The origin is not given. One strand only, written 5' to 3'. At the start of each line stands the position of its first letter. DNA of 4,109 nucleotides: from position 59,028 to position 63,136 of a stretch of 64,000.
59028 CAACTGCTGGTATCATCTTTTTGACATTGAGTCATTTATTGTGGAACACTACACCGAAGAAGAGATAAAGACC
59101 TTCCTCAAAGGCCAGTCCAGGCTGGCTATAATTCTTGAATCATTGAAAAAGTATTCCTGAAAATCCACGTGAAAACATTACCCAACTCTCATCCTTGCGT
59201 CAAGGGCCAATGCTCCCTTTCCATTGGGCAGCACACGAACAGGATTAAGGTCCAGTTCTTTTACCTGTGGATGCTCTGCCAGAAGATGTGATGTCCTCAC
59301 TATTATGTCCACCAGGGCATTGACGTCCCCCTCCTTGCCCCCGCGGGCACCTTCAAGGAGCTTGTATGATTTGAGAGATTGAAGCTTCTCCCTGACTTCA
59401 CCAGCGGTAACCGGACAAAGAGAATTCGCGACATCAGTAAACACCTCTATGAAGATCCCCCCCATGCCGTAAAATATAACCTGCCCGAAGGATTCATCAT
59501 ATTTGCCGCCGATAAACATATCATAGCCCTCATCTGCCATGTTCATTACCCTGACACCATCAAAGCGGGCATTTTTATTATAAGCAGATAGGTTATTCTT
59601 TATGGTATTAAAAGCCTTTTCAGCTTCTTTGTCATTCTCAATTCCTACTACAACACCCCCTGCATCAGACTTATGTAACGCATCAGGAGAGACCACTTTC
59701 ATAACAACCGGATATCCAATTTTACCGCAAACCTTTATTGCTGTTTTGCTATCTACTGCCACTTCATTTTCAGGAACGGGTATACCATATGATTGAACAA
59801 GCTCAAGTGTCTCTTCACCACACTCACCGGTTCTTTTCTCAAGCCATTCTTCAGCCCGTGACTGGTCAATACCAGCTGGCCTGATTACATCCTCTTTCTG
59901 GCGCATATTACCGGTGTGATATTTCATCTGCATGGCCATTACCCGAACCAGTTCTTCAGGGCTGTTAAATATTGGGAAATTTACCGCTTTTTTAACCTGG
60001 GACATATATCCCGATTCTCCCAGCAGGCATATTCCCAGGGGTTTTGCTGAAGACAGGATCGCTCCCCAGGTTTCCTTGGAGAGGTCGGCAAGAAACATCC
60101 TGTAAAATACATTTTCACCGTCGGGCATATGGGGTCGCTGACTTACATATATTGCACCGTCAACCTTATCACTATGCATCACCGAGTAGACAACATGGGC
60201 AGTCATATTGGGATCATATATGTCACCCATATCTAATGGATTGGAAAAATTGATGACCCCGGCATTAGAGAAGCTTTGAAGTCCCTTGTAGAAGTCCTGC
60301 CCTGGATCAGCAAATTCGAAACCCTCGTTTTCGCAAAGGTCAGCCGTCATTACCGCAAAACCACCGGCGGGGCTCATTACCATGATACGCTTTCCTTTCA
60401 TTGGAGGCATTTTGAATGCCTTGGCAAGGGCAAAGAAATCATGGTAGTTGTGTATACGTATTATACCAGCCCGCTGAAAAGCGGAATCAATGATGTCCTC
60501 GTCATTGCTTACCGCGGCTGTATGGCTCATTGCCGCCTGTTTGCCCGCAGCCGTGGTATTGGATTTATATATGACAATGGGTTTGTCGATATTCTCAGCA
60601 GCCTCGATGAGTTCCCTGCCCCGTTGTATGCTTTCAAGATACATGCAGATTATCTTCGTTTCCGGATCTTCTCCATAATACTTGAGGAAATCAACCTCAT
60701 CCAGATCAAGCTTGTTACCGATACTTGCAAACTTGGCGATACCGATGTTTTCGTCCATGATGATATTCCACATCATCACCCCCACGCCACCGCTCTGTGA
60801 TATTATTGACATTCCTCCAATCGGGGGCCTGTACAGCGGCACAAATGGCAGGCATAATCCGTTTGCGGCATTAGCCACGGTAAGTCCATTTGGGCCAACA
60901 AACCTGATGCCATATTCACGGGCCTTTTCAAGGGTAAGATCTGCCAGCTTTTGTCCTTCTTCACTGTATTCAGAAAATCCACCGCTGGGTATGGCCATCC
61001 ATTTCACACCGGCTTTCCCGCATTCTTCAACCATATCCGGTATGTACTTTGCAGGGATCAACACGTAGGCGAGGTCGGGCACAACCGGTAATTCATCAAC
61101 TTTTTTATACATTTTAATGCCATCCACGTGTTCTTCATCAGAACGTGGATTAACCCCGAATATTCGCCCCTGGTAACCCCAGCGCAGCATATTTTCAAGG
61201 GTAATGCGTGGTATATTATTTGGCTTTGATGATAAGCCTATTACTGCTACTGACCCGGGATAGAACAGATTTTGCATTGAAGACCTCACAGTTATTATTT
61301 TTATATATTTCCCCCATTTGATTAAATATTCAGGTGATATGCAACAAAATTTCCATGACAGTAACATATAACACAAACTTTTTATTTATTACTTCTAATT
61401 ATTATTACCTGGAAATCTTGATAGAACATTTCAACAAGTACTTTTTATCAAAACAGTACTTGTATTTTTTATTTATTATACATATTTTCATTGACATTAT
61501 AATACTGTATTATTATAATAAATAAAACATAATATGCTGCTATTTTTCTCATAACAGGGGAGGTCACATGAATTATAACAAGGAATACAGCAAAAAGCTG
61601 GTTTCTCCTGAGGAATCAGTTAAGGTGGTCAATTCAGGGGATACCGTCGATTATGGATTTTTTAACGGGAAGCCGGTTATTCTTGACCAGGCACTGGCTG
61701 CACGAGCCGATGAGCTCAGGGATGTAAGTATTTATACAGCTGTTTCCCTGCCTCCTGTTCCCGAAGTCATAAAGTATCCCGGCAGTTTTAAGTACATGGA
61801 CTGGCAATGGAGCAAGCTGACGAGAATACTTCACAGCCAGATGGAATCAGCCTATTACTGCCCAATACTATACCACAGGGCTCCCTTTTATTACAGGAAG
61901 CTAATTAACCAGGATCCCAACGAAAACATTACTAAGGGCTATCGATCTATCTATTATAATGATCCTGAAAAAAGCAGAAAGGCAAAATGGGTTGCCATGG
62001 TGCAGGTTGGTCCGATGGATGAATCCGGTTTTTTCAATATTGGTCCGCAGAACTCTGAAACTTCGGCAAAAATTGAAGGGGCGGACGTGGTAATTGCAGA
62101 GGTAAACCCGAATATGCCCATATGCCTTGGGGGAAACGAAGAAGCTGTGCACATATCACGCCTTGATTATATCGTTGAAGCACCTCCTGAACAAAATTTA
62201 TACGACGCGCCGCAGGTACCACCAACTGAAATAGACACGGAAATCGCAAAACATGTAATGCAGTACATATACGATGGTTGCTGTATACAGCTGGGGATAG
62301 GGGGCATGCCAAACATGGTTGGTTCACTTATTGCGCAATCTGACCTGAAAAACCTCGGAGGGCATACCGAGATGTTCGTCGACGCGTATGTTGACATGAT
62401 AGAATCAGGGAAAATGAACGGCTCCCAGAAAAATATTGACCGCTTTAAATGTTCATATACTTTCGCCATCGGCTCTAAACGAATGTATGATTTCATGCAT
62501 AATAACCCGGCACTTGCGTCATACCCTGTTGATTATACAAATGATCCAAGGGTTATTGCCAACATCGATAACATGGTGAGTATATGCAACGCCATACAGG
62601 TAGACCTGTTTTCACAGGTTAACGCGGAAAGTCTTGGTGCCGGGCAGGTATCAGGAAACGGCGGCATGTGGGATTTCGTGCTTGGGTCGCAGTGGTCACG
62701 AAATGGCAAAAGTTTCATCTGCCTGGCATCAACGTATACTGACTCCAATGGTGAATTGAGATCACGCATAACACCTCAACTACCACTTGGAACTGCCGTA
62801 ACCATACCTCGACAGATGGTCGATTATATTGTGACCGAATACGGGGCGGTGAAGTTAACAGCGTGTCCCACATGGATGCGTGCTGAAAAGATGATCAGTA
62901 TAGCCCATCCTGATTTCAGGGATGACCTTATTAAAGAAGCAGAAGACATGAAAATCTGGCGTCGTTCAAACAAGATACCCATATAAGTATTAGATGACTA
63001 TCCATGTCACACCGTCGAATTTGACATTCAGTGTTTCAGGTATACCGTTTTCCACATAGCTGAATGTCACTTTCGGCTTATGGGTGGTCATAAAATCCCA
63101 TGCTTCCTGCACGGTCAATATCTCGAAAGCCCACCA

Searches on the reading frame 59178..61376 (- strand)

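Call 66: search_protein_families(library=pfam, proteins=[window:59178-61376:-], max_evalue=0.000001)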
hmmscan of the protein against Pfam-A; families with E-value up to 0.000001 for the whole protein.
window:59178-61376:- (732 aa): 4 families
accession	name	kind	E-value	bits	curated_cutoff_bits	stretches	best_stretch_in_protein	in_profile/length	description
PF13549.11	ATP-grasp_5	-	6.4e-66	222.3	27.6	1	520-731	12-221/221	ATP-grasp domain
PF13607.11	Succ_CoA_lig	-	4.7e-45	153.2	27.4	1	187-321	2-138/138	Succinyl-CoA ligase like flavodoxin domain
PF13380.12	CoA_binding_2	-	4.6e-16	59.8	22.8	1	42-168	2-114/116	CoA binding domain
PF02629.25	CoA_binding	-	5.1e-11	43.6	22.3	1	40-128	3-92/97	CoA binding domain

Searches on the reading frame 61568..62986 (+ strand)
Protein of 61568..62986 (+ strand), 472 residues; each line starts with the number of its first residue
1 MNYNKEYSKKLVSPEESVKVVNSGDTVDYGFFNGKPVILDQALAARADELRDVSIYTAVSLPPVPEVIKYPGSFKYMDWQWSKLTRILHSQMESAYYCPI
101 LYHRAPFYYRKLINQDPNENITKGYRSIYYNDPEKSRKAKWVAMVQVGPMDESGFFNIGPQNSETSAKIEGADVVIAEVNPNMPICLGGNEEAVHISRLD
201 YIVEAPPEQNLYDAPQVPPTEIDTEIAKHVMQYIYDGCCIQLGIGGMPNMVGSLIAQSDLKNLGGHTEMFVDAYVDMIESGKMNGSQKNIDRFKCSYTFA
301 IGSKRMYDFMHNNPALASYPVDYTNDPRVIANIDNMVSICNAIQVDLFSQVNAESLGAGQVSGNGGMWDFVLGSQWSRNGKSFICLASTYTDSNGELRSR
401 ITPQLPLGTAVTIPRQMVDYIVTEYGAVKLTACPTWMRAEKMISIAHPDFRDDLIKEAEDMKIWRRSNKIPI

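Call 66: search_protein_families(library=pfam, proteins=[window:61568-62986:+], max_evalue=0.000001)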
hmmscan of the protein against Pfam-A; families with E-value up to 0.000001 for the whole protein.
window:61568-62986:+ (472 aa): 2 families
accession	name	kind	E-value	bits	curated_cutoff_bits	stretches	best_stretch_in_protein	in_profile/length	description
PF13336.12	AcetylCoA_hyd_C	-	3.9e-56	189.7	23.7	1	302-458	1-154/154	Acetyl-CoA hydrolase/transferase C-terminal domain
PF02550.21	AcetylCoA_hydro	-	8.8e-18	65.5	24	1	3-206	1-190/198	Acetyl-CoA hydrolase/transferase N-terminal domain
